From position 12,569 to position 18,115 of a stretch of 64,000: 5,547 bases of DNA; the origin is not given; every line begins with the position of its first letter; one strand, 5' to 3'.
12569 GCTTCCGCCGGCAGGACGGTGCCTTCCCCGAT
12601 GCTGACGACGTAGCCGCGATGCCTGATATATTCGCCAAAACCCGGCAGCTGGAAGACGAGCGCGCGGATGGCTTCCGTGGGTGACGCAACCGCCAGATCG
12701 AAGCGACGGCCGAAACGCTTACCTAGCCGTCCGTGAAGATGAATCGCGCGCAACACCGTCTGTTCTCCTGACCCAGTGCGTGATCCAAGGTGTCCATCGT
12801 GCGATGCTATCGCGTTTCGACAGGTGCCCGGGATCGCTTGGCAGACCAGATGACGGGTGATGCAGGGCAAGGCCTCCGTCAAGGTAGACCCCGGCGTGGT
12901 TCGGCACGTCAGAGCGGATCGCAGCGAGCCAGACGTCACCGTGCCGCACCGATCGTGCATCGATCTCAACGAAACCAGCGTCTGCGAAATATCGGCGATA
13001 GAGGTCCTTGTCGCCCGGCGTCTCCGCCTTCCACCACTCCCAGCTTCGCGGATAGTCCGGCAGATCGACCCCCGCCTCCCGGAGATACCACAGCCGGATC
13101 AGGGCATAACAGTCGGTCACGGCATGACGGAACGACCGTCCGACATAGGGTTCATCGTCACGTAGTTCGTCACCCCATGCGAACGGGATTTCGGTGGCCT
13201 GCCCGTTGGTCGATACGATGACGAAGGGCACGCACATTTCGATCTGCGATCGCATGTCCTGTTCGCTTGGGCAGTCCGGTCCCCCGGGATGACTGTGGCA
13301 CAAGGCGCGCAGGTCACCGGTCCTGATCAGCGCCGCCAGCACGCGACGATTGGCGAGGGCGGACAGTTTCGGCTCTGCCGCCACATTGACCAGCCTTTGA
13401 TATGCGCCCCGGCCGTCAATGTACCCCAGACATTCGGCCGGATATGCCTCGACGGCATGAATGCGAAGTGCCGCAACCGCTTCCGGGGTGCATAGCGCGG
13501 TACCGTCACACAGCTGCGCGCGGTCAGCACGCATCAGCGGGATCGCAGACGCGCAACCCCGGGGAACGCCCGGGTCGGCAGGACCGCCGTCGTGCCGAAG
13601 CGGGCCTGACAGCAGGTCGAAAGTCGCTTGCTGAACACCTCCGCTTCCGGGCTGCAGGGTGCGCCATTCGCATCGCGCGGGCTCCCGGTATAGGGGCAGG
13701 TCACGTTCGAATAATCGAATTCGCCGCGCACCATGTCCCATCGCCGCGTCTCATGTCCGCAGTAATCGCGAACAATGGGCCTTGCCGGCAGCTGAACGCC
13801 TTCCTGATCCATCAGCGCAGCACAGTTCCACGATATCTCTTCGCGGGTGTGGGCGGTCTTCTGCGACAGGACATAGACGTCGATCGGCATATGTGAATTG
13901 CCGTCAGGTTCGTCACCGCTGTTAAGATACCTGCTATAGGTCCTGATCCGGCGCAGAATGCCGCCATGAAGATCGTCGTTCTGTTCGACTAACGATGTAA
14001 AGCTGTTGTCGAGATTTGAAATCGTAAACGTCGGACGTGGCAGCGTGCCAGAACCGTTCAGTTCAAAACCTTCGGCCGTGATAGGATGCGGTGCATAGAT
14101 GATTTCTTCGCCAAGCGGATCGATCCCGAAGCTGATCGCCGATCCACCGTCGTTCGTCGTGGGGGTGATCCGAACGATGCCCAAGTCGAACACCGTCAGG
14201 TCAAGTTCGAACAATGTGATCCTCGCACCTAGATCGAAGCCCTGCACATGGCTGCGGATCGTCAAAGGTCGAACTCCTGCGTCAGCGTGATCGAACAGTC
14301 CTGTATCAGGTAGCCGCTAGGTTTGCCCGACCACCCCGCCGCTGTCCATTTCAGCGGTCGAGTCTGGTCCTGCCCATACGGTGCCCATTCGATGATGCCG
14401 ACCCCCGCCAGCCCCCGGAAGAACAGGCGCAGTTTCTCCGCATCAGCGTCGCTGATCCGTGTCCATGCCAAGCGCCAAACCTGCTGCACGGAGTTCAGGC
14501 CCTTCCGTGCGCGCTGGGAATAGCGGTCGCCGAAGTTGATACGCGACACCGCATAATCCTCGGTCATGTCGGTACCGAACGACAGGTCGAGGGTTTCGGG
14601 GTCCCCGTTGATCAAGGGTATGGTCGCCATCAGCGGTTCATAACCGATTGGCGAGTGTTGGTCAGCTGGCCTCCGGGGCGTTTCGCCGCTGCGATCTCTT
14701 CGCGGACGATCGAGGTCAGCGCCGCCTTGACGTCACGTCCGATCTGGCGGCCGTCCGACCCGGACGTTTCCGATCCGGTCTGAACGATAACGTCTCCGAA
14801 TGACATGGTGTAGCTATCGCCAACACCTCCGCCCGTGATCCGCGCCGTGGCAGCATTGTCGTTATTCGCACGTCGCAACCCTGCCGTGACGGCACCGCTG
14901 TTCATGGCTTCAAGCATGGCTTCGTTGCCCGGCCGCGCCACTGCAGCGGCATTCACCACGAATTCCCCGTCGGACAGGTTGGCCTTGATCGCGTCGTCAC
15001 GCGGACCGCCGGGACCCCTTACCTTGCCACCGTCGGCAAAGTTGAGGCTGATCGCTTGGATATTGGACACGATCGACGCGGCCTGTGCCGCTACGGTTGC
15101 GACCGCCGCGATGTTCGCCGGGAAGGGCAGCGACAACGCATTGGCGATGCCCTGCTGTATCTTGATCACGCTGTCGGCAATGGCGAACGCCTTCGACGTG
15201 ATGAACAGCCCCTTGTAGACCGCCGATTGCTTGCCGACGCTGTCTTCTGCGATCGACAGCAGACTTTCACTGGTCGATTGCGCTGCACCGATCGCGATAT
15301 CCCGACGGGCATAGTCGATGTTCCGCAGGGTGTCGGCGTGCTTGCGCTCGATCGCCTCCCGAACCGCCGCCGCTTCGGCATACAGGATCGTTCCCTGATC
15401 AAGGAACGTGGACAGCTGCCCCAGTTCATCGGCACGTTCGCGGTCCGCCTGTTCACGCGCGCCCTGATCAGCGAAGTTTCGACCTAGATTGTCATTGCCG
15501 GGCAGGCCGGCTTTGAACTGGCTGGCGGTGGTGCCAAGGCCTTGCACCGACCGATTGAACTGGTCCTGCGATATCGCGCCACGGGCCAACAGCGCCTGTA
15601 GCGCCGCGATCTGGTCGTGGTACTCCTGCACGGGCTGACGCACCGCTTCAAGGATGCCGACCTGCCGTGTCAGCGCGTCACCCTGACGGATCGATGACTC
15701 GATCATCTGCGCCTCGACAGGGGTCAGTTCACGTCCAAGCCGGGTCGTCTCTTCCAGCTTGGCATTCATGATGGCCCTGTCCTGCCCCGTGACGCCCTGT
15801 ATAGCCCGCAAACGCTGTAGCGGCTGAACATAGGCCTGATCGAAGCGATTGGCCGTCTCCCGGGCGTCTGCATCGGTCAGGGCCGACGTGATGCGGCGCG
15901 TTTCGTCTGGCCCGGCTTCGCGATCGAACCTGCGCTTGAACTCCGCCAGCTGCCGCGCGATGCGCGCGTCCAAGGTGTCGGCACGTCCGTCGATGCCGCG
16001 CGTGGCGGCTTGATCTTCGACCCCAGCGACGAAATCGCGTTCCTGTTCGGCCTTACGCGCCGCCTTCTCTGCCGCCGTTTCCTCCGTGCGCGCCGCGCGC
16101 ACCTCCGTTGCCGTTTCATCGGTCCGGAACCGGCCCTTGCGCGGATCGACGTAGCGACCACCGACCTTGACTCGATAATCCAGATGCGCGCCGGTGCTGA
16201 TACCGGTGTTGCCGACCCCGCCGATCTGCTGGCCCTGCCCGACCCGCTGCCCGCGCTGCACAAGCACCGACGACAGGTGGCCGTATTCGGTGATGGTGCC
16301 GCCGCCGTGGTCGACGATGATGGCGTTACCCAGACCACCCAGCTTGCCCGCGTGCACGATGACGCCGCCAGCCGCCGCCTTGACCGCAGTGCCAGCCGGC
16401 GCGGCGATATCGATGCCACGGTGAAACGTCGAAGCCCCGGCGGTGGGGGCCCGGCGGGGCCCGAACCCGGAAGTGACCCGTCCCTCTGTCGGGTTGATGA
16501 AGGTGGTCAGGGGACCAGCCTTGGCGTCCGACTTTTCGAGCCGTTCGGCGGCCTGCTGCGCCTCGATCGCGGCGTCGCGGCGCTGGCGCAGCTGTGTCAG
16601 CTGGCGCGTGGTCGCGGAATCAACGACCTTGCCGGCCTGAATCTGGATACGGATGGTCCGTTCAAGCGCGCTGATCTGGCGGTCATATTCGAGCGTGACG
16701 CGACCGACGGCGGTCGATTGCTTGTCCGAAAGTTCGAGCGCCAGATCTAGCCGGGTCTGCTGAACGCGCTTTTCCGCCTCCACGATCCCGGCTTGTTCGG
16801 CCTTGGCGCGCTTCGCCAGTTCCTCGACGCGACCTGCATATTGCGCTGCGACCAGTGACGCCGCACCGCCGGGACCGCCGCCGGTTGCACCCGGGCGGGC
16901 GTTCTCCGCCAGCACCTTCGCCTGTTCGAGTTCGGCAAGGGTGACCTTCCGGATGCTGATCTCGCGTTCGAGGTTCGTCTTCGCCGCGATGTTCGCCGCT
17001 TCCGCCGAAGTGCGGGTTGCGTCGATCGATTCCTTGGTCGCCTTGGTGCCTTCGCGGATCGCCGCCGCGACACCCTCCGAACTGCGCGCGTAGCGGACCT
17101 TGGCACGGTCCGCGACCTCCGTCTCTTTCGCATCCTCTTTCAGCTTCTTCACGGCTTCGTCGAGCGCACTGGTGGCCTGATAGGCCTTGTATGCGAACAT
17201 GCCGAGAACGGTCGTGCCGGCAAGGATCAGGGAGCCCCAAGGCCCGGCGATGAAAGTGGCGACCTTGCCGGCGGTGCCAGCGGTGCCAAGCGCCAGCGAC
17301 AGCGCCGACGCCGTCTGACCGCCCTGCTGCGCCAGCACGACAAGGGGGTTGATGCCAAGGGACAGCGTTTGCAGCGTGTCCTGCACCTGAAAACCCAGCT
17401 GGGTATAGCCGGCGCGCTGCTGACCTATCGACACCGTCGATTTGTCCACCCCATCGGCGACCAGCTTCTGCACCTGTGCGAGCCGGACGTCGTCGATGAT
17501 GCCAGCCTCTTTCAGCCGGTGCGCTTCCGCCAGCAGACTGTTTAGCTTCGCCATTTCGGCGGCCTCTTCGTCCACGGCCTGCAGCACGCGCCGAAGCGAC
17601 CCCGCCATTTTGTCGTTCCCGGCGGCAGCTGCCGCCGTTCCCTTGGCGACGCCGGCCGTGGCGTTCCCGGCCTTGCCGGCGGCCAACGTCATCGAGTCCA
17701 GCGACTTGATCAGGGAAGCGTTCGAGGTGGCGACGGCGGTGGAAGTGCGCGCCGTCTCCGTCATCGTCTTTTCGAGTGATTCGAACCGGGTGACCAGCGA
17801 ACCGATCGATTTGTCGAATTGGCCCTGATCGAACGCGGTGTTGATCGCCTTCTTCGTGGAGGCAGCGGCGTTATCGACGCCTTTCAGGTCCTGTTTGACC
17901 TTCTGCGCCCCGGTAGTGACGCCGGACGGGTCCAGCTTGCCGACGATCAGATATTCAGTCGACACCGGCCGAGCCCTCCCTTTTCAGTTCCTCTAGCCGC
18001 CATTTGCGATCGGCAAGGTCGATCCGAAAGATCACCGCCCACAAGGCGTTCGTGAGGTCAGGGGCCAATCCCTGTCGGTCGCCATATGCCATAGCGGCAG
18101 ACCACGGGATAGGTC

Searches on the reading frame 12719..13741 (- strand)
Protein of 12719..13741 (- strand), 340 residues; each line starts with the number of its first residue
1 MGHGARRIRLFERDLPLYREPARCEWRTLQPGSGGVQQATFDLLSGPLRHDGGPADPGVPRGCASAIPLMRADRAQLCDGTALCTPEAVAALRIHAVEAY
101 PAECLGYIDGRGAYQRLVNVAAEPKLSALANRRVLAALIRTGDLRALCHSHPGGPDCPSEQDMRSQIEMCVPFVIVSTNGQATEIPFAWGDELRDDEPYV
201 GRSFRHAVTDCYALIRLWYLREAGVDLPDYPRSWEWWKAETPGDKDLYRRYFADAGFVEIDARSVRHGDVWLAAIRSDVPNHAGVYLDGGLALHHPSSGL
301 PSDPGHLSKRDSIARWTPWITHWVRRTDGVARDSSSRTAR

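Call 78: search_protein_families(library=phrogs, proteins=[window:12719-13741:-], max_evalue=0.00001)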
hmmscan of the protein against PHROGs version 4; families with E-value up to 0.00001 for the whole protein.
window:12719-13741:- (340 aa): 5 families
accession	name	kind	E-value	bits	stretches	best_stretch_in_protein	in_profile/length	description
phrog_30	-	tail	5.3e-64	218.5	1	86-328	291-521/544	minor tail protein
phrog_2552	-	unknown function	5e-28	98.7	1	200-332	4-119/142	-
phrog_2635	-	tail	1.6e-22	80.7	1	90-219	7-130/135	tail protein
phrog_28576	-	unknown function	4.9e-21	76.4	1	141-306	24-175/399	-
phrog_24556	-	unknown function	3.3e-09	37.8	1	208-284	1-72/86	-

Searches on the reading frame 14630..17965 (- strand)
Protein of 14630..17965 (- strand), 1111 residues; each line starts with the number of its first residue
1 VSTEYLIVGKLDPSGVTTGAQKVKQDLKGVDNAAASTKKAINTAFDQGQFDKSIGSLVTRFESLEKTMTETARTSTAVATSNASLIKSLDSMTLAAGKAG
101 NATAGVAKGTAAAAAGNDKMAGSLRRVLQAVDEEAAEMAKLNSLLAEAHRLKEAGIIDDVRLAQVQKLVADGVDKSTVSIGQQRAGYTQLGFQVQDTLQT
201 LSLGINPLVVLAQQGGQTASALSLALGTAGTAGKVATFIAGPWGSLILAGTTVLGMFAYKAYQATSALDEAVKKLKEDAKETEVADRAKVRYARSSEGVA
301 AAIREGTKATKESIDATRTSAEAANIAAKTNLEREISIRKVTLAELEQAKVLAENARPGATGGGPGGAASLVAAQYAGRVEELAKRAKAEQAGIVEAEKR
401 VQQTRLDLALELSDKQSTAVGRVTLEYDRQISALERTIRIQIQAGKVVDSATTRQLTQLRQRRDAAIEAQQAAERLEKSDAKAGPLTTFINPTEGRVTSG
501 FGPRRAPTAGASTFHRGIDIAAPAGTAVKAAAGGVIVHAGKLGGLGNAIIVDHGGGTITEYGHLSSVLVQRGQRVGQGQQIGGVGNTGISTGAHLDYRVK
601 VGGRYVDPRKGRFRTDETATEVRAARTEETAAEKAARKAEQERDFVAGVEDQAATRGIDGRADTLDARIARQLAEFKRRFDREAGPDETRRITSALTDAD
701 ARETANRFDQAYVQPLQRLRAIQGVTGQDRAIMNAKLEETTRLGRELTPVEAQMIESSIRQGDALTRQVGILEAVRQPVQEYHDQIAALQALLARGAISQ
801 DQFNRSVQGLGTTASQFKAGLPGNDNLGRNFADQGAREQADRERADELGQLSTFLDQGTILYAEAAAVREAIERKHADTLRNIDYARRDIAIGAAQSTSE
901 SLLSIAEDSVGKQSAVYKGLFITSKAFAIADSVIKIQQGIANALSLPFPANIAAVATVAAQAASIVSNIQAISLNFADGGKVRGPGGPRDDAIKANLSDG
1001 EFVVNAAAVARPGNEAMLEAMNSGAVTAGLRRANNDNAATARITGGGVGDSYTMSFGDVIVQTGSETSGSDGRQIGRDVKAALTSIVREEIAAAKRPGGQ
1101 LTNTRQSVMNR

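Call 78: search_protein_families(library=phrogs, proteins=[window:14630-17965:-], max_evalue=0.00001)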
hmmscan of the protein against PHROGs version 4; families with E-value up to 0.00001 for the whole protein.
window:14630-17965:- (1111 aa): 31 families (the best 25 are shown)
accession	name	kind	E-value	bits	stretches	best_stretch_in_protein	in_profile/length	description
phrog_1506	-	tail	5e-29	102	1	835-1070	1022-1250/1269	tail length tape measure protein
phrog_25241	-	tail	7.1e-29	101.9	1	796-1028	480-729/810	tail length tape measure protein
phrog_6700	-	lysis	5.4e-28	97.6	1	444-640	2600-2754/2898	endolysin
phrog_7767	-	other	4.8e-26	92.7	1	496-612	5-119/194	metallo-endopeptidase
phrog_14988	-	other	7.3e-24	85.9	1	487-640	4-169/272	peptidase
phrog_3336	-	tail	3e-22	80.1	1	616-1044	654-1003/1051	tail length tape measure protein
phrog_19210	-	unknown function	1.2e-19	71.6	1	855-1034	54-224/399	-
phrog_37190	-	other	2.2e-19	70.8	1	490-609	116-235/244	peptidase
phrog_3084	-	lysis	5e-19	69.7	1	495-638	10-150/468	endolysin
phrog_3578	-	lysis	2.5e-18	67.6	1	466-597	186-334/405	endolysin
phrog_16615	-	other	2.7e-18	67.1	1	467-609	378-514/529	peptidase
phrog_28672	-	other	4.9e-18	65.9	1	489-601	268-375/397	metallo-endopeptidase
phrog_1067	-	head and packaging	1e-17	64.9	1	474-602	719-847/991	minor head protein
phrog_880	-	lysis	3.2e-17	64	1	496-600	14-120/435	endolysin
phrog_10030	-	tail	1.2e-16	60.2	1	496-609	1887-2015/2105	tail length tape measure protein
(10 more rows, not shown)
